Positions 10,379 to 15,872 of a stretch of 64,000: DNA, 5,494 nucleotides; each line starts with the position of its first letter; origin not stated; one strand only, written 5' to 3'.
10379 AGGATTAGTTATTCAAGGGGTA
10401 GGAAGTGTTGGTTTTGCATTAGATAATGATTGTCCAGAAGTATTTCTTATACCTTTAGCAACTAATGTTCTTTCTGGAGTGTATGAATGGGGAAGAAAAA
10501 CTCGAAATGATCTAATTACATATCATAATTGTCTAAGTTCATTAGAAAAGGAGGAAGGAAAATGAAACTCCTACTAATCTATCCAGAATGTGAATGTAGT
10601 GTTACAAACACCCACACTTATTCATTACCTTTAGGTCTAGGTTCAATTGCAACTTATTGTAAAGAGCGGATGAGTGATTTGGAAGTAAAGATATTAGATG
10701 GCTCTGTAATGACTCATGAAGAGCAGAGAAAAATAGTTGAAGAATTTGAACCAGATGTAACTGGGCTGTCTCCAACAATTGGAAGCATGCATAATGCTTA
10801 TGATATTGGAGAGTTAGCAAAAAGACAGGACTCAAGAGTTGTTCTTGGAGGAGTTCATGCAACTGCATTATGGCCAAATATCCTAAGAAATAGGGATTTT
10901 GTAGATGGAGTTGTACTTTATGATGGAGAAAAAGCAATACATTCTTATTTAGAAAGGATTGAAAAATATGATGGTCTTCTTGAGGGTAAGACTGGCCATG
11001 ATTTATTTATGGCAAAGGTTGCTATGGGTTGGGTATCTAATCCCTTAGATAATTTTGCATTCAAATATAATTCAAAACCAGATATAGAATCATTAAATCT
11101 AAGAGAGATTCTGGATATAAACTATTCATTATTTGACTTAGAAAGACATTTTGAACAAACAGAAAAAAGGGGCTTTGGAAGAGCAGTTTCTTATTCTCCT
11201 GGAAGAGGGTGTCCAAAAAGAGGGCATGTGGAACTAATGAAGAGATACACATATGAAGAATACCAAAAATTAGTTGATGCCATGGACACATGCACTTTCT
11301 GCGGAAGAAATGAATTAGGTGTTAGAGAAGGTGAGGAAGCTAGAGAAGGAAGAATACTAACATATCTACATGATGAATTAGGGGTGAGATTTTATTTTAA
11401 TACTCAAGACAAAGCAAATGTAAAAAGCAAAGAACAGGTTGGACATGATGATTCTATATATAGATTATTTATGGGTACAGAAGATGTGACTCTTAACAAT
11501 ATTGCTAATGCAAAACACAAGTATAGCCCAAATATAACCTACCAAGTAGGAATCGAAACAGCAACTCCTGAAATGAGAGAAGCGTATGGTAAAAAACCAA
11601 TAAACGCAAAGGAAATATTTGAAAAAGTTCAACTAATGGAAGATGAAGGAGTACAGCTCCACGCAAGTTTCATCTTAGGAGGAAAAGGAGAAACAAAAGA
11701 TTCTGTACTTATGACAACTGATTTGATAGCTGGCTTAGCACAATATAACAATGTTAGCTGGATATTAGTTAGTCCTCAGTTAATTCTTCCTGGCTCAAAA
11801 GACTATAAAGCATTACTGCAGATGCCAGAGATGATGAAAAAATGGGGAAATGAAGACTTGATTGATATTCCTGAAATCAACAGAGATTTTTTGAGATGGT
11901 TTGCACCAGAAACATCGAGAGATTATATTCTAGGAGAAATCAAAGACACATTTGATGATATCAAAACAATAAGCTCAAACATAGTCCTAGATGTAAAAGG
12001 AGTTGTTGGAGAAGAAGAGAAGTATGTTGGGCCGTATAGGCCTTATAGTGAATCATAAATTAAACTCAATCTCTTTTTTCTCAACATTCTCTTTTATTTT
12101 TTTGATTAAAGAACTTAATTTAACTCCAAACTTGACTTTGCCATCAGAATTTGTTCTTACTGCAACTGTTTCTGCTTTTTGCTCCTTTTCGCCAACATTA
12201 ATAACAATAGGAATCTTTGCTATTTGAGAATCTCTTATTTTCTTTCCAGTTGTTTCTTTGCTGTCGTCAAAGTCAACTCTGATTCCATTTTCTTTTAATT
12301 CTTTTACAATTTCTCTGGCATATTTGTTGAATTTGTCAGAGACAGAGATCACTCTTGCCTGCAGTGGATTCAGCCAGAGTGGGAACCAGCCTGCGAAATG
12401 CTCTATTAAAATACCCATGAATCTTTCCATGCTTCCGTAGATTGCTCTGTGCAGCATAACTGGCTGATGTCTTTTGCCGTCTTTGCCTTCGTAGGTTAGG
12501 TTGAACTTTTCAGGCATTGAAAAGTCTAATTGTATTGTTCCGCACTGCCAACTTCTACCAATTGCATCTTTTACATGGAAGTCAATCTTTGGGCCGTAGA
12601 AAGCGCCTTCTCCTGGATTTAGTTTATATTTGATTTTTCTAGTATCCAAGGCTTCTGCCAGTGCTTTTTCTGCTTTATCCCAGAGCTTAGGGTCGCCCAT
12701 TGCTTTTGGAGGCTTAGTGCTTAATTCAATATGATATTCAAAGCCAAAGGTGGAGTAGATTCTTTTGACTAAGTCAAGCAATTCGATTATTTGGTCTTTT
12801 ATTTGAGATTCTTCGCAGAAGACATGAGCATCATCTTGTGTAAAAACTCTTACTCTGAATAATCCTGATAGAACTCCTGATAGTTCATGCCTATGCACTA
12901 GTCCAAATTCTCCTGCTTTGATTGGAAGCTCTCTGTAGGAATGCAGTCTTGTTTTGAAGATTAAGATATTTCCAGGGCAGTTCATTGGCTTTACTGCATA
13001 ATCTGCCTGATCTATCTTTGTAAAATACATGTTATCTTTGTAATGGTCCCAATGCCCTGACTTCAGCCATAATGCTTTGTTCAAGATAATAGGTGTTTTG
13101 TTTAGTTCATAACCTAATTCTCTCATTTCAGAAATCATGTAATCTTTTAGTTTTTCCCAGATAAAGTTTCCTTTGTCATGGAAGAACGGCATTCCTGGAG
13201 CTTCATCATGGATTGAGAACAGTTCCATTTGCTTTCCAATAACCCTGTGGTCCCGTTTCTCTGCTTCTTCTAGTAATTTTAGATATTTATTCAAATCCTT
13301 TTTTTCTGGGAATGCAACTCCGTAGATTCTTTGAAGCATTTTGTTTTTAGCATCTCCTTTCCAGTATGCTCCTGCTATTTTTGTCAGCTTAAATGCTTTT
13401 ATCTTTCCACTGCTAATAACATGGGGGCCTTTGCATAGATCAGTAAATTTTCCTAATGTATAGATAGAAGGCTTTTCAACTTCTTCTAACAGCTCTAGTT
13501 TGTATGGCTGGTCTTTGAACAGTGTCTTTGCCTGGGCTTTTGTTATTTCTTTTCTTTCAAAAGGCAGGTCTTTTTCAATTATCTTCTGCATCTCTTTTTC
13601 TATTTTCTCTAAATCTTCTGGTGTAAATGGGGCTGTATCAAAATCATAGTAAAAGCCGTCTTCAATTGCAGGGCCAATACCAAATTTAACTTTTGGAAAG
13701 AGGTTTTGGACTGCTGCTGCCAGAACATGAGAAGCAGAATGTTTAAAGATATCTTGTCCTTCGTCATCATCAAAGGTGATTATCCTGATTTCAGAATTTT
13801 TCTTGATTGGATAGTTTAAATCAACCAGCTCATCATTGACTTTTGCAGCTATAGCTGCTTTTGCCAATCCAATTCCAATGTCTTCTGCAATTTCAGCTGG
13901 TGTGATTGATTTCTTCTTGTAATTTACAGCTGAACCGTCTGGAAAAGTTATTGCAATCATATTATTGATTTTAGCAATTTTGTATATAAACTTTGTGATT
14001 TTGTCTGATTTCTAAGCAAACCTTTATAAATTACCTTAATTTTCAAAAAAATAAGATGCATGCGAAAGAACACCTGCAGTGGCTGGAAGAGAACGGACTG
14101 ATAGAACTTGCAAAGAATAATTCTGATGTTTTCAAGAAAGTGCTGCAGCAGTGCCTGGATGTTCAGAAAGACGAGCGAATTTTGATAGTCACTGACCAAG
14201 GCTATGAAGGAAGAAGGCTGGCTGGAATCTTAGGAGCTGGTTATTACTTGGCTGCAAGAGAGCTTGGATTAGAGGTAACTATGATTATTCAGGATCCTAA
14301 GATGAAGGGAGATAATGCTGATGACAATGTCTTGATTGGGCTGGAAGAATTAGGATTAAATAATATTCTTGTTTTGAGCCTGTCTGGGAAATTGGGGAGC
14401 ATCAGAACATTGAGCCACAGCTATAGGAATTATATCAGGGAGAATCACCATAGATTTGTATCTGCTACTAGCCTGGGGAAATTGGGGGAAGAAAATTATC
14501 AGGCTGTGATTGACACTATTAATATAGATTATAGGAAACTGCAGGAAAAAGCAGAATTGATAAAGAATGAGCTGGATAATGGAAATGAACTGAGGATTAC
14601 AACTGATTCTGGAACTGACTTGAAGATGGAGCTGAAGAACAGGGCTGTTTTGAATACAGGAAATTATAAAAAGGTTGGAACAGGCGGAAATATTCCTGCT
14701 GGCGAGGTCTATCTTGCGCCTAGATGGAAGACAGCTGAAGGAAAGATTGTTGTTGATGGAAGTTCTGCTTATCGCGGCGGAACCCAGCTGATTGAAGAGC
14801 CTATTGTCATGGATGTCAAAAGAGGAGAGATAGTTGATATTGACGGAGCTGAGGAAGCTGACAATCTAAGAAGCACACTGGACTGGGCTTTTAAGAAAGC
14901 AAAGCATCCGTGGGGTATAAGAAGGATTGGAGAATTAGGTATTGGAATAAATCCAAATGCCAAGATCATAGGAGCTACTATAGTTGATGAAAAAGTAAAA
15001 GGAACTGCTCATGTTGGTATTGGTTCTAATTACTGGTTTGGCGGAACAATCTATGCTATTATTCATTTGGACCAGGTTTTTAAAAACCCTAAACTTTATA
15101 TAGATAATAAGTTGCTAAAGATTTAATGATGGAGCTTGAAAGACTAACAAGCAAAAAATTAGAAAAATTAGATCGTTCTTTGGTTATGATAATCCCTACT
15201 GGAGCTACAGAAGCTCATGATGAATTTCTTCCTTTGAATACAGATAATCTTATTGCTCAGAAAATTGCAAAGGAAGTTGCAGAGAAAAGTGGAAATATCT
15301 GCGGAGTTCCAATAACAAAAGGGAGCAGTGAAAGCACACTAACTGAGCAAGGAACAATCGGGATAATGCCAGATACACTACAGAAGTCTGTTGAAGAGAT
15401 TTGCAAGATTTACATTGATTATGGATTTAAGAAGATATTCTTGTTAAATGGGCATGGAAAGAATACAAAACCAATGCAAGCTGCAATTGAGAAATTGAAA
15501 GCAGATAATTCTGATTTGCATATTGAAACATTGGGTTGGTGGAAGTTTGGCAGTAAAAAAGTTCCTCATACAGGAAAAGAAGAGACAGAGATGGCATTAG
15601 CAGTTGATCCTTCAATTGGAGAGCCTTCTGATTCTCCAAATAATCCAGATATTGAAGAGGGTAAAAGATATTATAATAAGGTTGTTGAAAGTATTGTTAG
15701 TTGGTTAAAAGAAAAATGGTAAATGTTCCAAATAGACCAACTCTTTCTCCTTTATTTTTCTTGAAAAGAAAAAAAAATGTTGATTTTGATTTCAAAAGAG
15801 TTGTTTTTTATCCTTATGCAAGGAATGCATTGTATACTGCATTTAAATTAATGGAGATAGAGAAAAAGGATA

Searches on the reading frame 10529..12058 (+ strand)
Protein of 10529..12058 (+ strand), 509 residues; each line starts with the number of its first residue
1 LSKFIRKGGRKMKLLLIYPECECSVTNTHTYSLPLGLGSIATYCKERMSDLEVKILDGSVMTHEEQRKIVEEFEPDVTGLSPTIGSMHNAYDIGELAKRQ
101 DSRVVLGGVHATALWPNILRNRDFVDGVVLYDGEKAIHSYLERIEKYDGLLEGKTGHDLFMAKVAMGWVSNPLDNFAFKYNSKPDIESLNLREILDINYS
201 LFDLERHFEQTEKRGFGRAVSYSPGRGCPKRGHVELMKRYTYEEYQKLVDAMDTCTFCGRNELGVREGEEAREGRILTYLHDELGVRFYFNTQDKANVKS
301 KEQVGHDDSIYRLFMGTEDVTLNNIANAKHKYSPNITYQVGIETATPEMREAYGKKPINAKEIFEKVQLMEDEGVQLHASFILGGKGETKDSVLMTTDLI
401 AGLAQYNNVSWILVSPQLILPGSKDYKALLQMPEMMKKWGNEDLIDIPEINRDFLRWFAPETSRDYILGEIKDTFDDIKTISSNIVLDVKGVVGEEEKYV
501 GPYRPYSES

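Call 62: search_protein_families(library=pfam, proteins=[window:10529-12058:+], max_evalue=0.001)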
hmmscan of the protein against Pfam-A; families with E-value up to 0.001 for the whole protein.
window:10529-12058:+ (509 aa): 2 families
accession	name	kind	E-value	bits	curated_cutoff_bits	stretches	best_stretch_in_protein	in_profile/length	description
PF02310.24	B12-binding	-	3.2e-13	50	32.1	1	30-137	10-117/121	B12 binding domain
PF04055.27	Radical_SAM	-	2.6e-05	24.9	29.5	1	308-399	75-165/166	Radical SAM superfamily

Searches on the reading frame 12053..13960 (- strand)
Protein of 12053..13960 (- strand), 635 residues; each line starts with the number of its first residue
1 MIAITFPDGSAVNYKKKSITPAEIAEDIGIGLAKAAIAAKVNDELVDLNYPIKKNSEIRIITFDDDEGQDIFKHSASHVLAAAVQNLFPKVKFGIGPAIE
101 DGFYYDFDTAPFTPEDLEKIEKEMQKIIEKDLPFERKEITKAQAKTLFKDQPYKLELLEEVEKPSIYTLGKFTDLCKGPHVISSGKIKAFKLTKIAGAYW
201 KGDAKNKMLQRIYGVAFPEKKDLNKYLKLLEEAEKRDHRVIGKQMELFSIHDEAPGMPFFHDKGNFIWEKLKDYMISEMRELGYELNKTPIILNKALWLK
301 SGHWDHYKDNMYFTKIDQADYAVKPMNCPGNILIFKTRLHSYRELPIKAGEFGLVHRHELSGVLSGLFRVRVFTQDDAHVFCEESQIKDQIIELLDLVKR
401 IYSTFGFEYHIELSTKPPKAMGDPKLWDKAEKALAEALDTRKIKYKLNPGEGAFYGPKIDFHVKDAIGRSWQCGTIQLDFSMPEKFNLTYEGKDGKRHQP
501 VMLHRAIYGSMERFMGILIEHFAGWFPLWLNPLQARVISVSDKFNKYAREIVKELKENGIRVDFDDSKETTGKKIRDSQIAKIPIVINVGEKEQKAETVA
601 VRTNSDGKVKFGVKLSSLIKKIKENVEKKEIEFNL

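Call 63: search_protein_families(library=pfam, proteins=[window:12053-13960:-], max_evalue=0.001)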
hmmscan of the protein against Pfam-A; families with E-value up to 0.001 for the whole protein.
window:12053-13960:- (635 aa): 5 families
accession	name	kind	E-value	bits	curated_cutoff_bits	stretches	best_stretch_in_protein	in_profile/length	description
PF00587.30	tRNA-synt_2b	-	4.2e-47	160.9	29.3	1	315-522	4-179/179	tRNA synthetase class II core domain (G, H, P, S and T)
PF03129.25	HGTP_anticodon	-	7e-22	77.8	21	1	534-625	1-94/94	Anticodon binding domain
PF07973.19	tRNA_SAD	-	5.2e-15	55.6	24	1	165-213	2-44/44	Threonyl and Alanyl tRNA synthetase second additional domain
PF02824.27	TGS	-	8.8e-14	51.7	22.2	1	3-62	2-60/60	TGS domain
PF00619.27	CARD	-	0.00099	19.5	23.9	0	354-400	11-58/85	Caspase recruitment domain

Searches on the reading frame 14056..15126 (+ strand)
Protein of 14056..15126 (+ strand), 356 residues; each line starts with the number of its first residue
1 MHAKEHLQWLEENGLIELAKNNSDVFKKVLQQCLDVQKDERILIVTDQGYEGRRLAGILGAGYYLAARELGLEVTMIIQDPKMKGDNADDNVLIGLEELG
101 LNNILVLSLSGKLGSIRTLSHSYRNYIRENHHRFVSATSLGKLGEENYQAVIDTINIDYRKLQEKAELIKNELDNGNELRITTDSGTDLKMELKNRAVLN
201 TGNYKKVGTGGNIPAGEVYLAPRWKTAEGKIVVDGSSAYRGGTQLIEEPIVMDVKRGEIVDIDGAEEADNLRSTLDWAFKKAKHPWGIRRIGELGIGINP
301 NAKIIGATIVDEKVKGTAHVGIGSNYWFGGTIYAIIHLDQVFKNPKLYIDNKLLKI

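Call 63: search_protein_families(library=pfam, proteins=[window:14056-15126:+], max_evalue=0.001)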
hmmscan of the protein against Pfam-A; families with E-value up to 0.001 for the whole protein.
window:14056-15126:+ (356 aa): 1 family
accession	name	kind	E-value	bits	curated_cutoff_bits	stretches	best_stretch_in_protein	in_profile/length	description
PF02073.20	Peptidase_M29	-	3.7e-15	56.1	27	1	159-326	185-350/406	Thermophilic metalloprotease (M29)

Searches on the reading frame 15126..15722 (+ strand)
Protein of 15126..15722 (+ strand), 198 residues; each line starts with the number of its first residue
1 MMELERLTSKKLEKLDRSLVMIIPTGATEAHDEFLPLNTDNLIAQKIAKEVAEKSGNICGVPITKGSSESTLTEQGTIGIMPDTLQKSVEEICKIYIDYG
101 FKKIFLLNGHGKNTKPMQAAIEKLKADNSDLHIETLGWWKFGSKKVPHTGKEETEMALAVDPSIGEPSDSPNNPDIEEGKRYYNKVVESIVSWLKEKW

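Call 63: search_protein_families(library=pfam, proteins=[window:15126-15722:+], max_evalue=0.001)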
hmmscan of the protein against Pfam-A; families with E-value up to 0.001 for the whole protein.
window:15126-15722:+ (198 aa): 1 family
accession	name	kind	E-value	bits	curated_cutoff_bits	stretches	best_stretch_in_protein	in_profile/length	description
PF02633.19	Creatininase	-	9.3e-34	117.3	31.3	1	6-166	2-179/238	Creatinine amidohydrolase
